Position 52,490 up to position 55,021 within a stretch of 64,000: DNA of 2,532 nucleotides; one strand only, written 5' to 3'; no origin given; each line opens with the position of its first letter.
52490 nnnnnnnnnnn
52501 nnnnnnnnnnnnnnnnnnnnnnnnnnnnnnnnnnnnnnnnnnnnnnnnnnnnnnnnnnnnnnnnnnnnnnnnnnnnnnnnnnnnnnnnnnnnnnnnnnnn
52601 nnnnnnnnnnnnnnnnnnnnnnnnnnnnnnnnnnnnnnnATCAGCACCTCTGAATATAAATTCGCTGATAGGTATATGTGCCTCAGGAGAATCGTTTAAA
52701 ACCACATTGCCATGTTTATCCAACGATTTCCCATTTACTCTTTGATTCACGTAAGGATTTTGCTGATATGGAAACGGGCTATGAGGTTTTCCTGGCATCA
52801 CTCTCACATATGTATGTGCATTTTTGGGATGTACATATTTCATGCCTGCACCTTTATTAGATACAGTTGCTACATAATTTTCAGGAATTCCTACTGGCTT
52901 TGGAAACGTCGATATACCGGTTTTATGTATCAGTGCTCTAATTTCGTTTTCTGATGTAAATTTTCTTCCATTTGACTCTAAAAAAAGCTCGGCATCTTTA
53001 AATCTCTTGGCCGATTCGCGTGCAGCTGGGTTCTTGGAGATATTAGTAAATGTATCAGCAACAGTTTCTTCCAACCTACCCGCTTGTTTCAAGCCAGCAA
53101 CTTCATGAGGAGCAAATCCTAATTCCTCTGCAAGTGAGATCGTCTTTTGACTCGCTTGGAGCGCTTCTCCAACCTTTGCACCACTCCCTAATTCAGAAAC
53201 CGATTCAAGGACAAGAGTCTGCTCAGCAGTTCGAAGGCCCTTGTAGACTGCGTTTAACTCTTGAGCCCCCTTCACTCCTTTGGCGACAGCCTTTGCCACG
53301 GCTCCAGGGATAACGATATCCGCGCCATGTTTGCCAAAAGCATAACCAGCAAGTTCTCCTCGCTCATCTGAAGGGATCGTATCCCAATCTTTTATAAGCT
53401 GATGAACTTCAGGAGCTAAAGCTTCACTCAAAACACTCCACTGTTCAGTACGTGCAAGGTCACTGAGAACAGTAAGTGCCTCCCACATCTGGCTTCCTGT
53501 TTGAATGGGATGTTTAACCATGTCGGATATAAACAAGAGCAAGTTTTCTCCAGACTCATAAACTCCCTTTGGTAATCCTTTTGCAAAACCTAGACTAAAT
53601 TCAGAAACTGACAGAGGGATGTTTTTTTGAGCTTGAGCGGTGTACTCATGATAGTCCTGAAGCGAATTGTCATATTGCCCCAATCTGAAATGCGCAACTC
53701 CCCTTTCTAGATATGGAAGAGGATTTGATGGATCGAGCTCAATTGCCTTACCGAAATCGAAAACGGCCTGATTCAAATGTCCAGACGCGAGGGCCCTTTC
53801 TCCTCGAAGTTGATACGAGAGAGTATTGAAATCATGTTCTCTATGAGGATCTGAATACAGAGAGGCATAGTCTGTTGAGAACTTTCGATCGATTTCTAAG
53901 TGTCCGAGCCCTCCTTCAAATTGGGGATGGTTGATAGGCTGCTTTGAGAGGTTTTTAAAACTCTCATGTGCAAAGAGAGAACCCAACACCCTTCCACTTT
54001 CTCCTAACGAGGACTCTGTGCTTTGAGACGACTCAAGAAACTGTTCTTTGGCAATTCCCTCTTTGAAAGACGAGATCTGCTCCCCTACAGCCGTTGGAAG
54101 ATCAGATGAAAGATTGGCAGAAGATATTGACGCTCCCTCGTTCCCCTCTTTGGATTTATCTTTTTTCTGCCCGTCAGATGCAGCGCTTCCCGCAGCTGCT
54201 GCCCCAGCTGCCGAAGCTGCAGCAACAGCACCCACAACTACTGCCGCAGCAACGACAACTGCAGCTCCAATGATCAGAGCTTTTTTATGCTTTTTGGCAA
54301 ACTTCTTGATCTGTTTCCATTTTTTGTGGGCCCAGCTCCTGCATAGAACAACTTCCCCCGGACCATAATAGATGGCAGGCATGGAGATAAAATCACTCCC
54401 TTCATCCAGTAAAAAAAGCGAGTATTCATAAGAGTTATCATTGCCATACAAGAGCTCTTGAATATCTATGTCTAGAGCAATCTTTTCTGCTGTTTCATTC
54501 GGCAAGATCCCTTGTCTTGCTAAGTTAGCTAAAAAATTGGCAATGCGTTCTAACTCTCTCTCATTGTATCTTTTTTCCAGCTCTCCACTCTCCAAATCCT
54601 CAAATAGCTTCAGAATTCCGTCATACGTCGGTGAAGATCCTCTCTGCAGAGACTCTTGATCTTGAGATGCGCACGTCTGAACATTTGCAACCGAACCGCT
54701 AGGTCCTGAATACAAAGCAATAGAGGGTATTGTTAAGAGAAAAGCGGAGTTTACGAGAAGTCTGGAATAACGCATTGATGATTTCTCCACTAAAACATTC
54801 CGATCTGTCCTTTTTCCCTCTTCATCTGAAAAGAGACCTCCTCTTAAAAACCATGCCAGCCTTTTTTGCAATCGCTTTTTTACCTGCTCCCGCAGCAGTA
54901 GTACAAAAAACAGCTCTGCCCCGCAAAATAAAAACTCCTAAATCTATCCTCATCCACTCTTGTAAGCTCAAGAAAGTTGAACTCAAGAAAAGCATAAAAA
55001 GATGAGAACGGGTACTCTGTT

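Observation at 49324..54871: Polymorphic-toxin-like locus: secreted TPR protein with a distinct C-terminal module followed by eight immunity-like genes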

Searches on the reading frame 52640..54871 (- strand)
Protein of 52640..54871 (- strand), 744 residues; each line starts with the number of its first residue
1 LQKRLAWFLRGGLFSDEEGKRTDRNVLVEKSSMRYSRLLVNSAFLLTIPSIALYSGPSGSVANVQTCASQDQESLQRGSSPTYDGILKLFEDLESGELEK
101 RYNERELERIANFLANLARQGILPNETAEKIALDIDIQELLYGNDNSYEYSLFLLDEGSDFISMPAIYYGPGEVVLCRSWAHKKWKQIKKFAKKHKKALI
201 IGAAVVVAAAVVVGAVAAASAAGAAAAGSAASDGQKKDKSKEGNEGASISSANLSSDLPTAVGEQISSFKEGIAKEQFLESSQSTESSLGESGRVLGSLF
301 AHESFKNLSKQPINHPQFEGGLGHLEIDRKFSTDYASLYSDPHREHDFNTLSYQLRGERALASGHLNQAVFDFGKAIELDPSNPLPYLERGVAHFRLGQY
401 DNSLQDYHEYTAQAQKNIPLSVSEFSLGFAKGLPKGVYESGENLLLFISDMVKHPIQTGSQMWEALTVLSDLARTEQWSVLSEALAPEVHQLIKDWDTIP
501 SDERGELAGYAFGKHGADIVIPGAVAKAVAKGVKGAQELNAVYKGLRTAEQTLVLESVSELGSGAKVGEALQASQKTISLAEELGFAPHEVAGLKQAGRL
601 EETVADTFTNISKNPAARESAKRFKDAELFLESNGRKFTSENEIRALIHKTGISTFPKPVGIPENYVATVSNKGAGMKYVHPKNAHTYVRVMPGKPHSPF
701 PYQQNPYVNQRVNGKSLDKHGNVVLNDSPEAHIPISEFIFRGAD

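Call 3: search_protein_families(library=pfam, proteins=[window:52640-54871:-], max_evalue=1)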
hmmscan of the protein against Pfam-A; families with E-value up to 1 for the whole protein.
window:52640-54871:- (744 aa): 11 families
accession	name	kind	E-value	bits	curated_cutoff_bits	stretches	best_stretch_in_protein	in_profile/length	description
PF07719.23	TPR_2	-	5.9e-08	32.7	27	2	353-383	4-34/34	Tetratricopeptide repeat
PF13414.12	TPR_11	-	1.3e-07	31.6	26.8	1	362-398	6-42/42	TPR repeat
PF00515.34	TPR_1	-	3.6e-07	30.2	27.8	2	387-409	4-26/34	Tetratricopeptide repeat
PF13371.12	TPR_9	-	0.00024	21.5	35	1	377-415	22-60/73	Tetratricopeptide repeat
PF13431.12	TPR_17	-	0.00054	20.5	24.4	1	375-405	4-34/34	Tetratricopeptide repeat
PF13181.12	TPR_8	-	0.0011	19.4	25.7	1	353-383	4-34/34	Tetratricopeptide repeat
PF13432.12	TPR_16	-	0.0039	18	32.7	1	356-415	3-62/65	Tetratricopeptide repeat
PF14559.12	TPR_19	-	0.0084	16.9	25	1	360-415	1-56/68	Tetratricopeptide repeat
PF14015.11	DUF4231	-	0.015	16.2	24.7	1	179-228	4-55/103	Protein of unknown function (DUF4231)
PF20187.3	DUF6550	-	0.1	13.3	27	1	189-239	2-52/190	Family of unknown function (DUF6550)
PF05703.16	Auxin_canalis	-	0.91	9.8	24.8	0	190-254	133-195/267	Auxin canalisation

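Call 4: search_protein_families(library=ncbifam, proteins=[window:52640-54871:-], max_evalue=1)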
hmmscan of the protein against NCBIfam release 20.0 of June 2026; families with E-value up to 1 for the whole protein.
window:52640-54871:- (744 aa): 5 families
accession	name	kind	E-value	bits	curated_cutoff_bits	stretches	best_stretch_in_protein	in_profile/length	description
TIGR00990.1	3a0801s09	subfamily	6.6e-06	25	757.25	1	332-409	381-458/615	mitochondrial import receptor subunit TOM70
TIGR02917.1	PEP_TPR_lipo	equivalog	0.0062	14.5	312.2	1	352-414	195-257/899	XrtA/PEP-CTERM system TPR-repeat protein PrsT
TIGR02521.1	type_IV_pilW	equivalog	0.021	14.4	154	1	361-416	42-97/234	type IV pilus biogenesis/stability protein PilW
NF008391.2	PRK11189.1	equivalog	0.027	13.9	250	1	361-416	110-165/297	lipoprotein NlpI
TIGR02552.1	LcrH_SycD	equivalog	0.036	13.8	104.8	1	362-408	64-110/136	SycD/LcrH family type III secretion system chaperone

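Call 5: find_encoding_contigs(protein=window:52640-54871:-, flank=10000, max_places=6)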
Protein window:52640-54871:- (744 aa): 1 contig read that carries it; 1 place shown.
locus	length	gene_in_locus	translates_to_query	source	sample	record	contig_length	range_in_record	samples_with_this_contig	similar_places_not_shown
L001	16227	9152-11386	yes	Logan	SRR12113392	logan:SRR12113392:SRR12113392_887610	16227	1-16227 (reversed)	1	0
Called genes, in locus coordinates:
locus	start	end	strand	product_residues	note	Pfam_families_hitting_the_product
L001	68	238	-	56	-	-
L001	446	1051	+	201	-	-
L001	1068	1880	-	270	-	-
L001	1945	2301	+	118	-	-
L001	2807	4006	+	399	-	PF06690:HcgC (faint)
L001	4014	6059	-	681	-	PF00892:EamA (weak), PF05050:Methyltransf_21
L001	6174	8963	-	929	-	PF08238:Sel1 (weak), PF23310:TPR_27 (faint), PF08238:Sel1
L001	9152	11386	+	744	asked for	PF00515:TPR_1 (faint), PF07719:TPR_2 (faint), PF13414:TPR_11 (weak)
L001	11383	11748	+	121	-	-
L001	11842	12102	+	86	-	-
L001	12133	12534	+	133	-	-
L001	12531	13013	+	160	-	-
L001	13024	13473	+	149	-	-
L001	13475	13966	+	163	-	-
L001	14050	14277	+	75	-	-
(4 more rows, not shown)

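Call 38: find_related_loci(query=A2, collection=genome_contigs, flank=8000)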
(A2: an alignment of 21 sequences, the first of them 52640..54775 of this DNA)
Query A2 (712 aa) in genome_contigs; peptide patterns used: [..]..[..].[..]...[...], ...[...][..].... (x = any residue, [..] = any of these).
268 stretches matched a pattern; 124 encode a relative of the query (tblastn E <= 1e-3); the best 80 are kept; 80 distinct loci.
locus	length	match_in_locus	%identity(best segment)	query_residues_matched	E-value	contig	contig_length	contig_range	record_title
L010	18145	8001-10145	54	1-709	0e+0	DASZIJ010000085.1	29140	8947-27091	MAG TPA_asm: Candidatus Rhabdochlamydia sp. isolate SMAG_U6599 k141_3040485, whole genome shotgun sequence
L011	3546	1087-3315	49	1-709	0e+0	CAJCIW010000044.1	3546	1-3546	Verrucomicrobia bacterium isolate BOG_genome_mining.30 genome assembly, contig: k141_7677310, whole genome shotgun seque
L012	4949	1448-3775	50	1-712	0e+0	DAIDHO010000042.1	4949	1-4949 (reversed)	MAG TPA_asm: Parachlamydiales bacterium isolate clean346 NODE_42_length_4949_cov_60.227422, whole genome shotgun sequenc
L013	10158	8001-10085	52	1-709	0e+0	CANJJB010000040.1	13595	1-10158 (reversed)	MAG: Parachlamydiales bacterium isolate RH-23may17-1290 genome assembly, contig: RH-23may17-C34831, whole genome shotgun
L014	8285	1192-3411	49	1-709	0e+0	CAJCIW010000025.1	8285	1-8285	Verrucomicrobia bacterium isolate BOG_genome_mining.30 genome assembly, contig: k141_10428854, whole genome shotgun sequ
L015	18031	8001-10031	50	5-712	0e+0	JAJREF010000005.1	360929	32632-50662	MAG: Rhabdochlamydiaceae bacterium isolate LVE1205-5 contig_901, whole genome shotgun sequence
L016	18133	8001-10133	49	5-709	0e+0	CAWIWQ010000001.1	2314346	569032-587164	MAG: uncultured Verrucomicrobiae bacterium isolate MFD04944.bin.1.15 genome assembly, contig: contig_13454, whole genome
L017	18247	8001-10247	49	1-709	0e+0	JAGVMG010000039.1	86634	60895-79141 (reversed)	MAG: Parachlamydiales bacterium isolate SW_7 c_000000089934, whole genome shotgun sequence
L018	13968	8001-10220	49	1-709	0e+0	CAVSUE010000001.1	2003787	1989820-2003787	MAG: uncultured Verrucomicrobiae bacterium isolate MFD09671.bin.1.113 genome assembly, contig: contig_81095, whole genom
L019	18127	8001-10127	49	5-708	0e+0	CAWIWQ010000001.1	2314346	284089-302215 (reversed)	MAG: uncultured Verrucomicrobiae bacterium isolate MFD04944.bin.1.15 genome assembly, contig: contig_13454, whole genome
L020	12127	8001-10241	46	1-708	0e+0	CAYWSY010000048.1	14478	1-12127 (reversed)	MAG TPA_asm: uncultured bacterium isolate SRP287051_co1_18 genome assembly, contig: NODE_5598_length_14478_cov_7.717950,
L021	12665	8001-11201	45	1-709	0e+0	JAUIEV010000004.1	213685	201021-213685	MAG: Chlamydiia bacterium isolate 8_bin.5 NODE_126_length_213685_cov_2.133804, whole genome shotgun sequence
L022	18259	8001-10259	46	1-709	0e+0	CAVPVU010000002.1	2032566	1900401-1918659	MAG: uncultured Chlamydiales bacterium isolate MFD00008.bin.2.19 genome assembly, contig: contig_47407, whole genome sho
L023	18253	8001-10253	45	1-710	0e+0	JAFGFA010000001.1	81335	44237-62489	MAG: Parachlamydiales bacterium isolate Zod_Metabat.1285 k87_2021013, whole genome shotgun sequence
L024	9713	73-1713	52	193-709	0e+0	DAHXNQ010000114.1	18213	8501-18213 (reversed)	MAG TPA_asm: Rhabdochlamydiaceae bacterium isolate clean1924 k141_23791, whole genome shotgun sequence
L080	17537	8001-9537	42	2-540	1e-99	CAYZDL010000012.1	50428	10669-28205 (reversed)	MAG TPA_asm: uncultured bacterium isolate SRP286056_co1_9 genome assembly, contig: NODE_669_length_50428_cov_6.300320, w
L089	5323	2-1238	55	400-709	7e-74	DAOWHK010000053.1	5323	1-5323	MAG TPA_asm: Parachlamydiales bacterium isolate CSMAG_2015 CSMAG_2015_k141_2961115_length_5323_cov_8.9614, whole genome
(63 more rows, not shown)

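Call 62: search_protein_families(library=pfam, proteins=[L089:3452-3880:-, L080:12638-13243:-, L089:2912-3400:-, L080:13552-14139:-, L080:14139-14414:-, L080:14374-15207:-, L089:3887-4255:-], max_evalue=1)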
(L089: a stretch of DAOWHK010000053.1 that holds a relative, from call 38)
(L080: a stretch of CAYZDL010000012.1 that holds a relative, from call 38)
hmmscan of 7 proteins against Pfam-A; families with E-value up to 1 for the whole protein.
L089:3452-3880:- (143 aa): 0 families

L080:12638-13243:- (202 aa): 0 families

L089:2912-3400:- (163 aa): 1 family
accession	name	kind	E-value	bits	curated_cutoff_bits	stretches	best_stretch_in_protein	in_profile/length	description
PF09465.16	LBR_tudor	-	0.13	12.4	22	0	63-82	34-53/55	Lamin-B receptor of TUDOR domain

L080:13552-14139:- (196 aa): 0 families

L080:14139-14414:- (92 aa): 1 family
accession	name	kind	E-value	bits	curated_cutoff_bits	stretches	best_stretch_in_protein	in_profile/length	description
PF15535.12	Ntox37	-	2.3e-06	28.5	27.8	1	14-71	11-69/78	Bacterial toxin 37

L080:14374-15207:- (278 aa): 3 families
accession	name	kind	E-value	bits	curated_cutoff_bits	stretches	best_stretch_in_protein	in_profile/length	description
PF05593.20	RHS_repeat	-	0.00086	20.1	22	1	133-159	3-30/38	RHS Repeat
PF24684.1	Vgb_lyase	-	0.016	14.5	50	1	161-218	226-280/290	Virginiamycin B lyase family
PF13680.12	DUF4152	-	0.11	12.3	27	0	38-64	29-55/225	Protein of unknown function (DUF4152)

L089:3887-4255:- (123 aa): 0 families

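Call 84: predict_structure(alignment_id=A2)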
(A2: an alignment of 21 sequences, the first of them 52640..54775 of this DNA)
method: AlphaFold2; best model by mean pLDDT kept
length: 712 residues; sequences in the alignment: 21
mean_pLDDT: 60.7   pTM: 0.40
mean pLDDT of the five models: 60.7, 57.0, 55.5, 53.3, 51.4
residues with pLDDT >= 90: 30; 70-90: 276; 50-70: 121; < 50: 285
segments of 3 or more residues with pLDDT < 50: 1-47, 113-146, 189-223, 249-253, 280-287, 352-354, 356-379, 381-388, 390-434, 440-442, 445-453, 472-499, 513-540
pLDDT, mean of each block of 10 residues (from residue 1): 34 33 28 28 45 86 76 74 86 81 82 38 33 32 46 83 87 84 60 30 29 29 60 81 67 62 86 71 49 83 74 70 74 66 68 45 35 45 44 41 36 38 40 49 47 49 56 45 37 47 53 44 31 35 63 64 68 78 81 85 79 88 85 88 84 88 82 90 90 86 86 42
secondary structure, 60 per line:
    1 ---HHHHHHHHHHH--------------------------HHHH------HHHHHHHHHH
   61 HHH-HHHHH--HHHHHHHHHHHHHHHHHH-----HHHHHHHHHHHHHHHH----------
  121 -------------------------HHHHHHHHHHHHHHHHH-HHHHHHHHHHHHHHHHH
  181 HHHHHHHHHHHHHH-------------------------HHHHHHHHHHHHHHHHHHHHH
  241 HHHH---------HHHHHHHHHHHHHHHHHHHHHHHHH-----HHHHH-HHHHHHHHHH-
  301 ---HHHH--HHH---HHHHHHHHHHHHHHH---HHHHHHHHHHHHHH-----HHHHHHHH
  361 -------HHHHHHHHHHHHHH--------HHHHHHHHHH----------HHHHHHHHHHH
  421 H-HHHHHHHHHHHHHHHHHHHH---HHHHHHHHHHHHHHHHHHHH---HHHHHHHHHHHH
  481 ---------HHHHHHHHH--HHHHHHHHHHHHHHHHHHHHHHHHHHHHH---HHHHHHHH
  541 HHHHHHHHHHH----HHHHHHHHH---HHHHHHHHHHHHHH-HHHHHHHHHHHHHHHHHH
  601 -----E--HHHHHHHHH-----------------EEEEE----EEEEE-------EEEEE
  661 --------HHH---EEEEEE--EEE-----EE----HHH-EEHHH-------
elements in order (helices of 4 or more, strands of 3 or more residues): H4-14 H41-44 H51-63 H65-69 H72-89 H95-110 H146-162 H164-194 H220-244 H254-278 H284-288 H290-299 H304-307 H316-330 H334-347 H353-360 H368-381 H390-399 H410-421 H423-442 H446-465 H469-480 H490-498 H501-529 H533-551 H556-564 H568-581 H583-600 H609-617 E635-639 E644-648 E656-660 E675-680 E683-685

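Call 87: fold_search(model_id=the predicted structure, library=pdb)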
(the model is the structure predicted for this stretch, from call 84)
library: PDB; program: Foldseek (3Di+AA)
matches with E <= 10: 110; with E <= 0.001: 0
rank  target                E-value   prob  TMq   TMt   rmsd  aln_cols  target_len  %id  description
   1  5omp                  1.1e+00  0.18  0.07  0.11  19.1       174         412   17  Human FKBP5 protein (released 2017-11-08)
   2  8j07_d3               1.1e+00  0.09  0.12  0.18  26.5       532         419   12  96nm repeat of human respiratory doublet microtubule and associated axonemal complexes (released 2023-07-26)
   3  8chy                  1.3e+00  0.13  0.12  0.22  16.9       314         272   15  Crystal structure of an 8-repeat consensus TPR superhelix with Zinc. (released 2024-02-21)
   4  2xpi_A                1.4e+00  0.09  0.11  0.14  24.9       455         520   12  Crystal structure of APC/C hetero-tetramer Cut9-Hcn1 (released 2011-03-30)
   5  8ump_A                1.5e+00  0.44  0.07  0.37  11.3       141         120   17  T33-ml35 - Designed Tetrahedral Protein Cage Using Machine Learning Algorithms (released 2023-11-15)
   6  6vfh_A                1.5e+00  0.41  0.08  0.37  11.3       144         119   17  De novo designed tetrahedral nanoparticle T33_dn10 (released 2020-08-12)
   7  2dba_MODEL_1_A        1.5e+00  0.20  0.07  0.28  21.1       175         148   13  The solution structure of the tetratrico peptide repeat of human Smooth muscle cell associated protein-1, isof (released 2006-06-15)
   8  9d2f_L                1.6e+00  0.13  0.14  0.21  19.4       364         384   14  3D structure and atomic model of RS3 of mouse respiratory cilia (released 2025-08-13)
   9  8tar_K                1.7e+00  0.10  0.14  0.18  25.8       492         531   12  APC/C-CDH1-UBE2C-Ubiquitin-CyclinB-NTD (released 2023-09-27)
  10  2fbn_B                1.8e+00  0.30  0.07  0.30  12.7       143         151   14  Plasmodium falciparum putative FK506-binding protein PFL2275c, C-terminal TPR-containing domain (released 2006-01-24)
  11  8ffv_D                1.9e+00  0.23  0.08  0.13  15.9       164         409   20  Cryo-EM structure of the GR-Hsp90-FKBP52 complex (released 2023-11-01)
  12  9qhc_A                2.2e+00  0.09  0.11  0.21  18.5       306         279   17  Crystal structure of 8-repeat CTPR protein with eliminated coordination sites (released 2025-10-22)
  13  4ygt                  2.3e+00  0.08  0.08  0.22   9.9       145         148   11  Crystal structure of a DUF4309 family protein (YjgB) from Bacillus subtilis subsp. subtilis str. 168 at 2.13 A resolutio (released 2015-03-18)
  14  9qo4_C                2.3e+00  0.07  0.10  0.16  19.6       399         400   11  Dissociation-state-3 of 9-subunit CSN and SCF (SKP1-SKP2-CKS1) complex (released 2026-02-04)
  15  6vfk_A                2.4e+00  0.30  0.08  0.37  11.2       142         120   16  De novo designed tetrahedral nanoparticle T33_dn10 displaying 4 copies of BG505-SOSIP trimer on the surface (released 2020-07-22)
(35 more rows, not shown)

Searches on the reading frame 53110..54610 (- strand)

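Call 22: find_homologous_proteins(query=window:53110-54610:-, max_evalue=0.001)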
Query window:53110-54610:- (500 aa): 315 proteins with E <= 0.001 among 8000 candidates; the best 120 are listed.
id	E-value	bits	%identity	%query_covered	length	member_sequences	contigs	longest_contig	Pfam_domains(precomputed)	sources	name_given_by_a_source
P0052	0.0e+0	1091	100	100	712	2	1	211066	PF13414.13,PF00515.35,PF07719.24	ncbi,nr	ncbi:MAG: tetratricopeptide repeat protein [Chlamydiales bacterium]|nr:tetratricopeptide repeat prot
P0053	2.3e-183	629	56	100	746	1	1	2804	PF13414.13,PF07719.24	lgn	-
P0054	1.2e-181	623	60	100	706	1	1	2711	PF00515.35,PF07719.24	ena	-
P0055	2.9e-179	615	57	99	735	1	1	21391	PF13414.13,PF00515.35,PF07719.24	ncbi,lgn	-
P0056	2.1e-177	609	56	100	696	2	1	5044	PF13414.13,PF00515.35,PF07719.24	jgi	-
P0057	1.6e-175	603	56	100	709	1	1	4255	PF13414.13,PF00515.35,PF07719.24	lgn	-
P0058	2.4e-173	596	55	100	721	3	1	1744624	PF13414.13,PF07719.24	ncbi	-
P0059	6.7e-172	591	55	97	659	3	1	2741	PF13414.13,PF00515.35,PF07719.24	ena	-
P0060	1.7e-171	590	55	98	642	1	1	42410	PF13414.13,PF00515.35,PF07719.24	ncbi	-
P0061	8.0e-171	587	56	100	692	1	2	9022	PF13414.13,PF00515.35,PF07719.24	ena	-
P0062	6.1e-170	584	54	100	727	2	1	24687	PF13414.13,PF07719.24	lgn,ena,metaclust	metaclust:\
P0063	6.6e-170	584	54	98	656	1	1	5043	PF13414.13,PF00515.35,PF07719.24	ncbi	-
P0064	8.3e-170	584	54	100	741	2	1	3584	PF13414.13,PF00515.35,PF07719.24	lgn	-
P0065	1.3e-169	583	54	100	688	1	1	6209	PF07719.24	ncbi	ncbi:MAG: tetratricopeptide repeat protein [Chlamydiales bacterium]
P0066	2.2e-169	583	54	100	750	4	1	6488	PF13414.13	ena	-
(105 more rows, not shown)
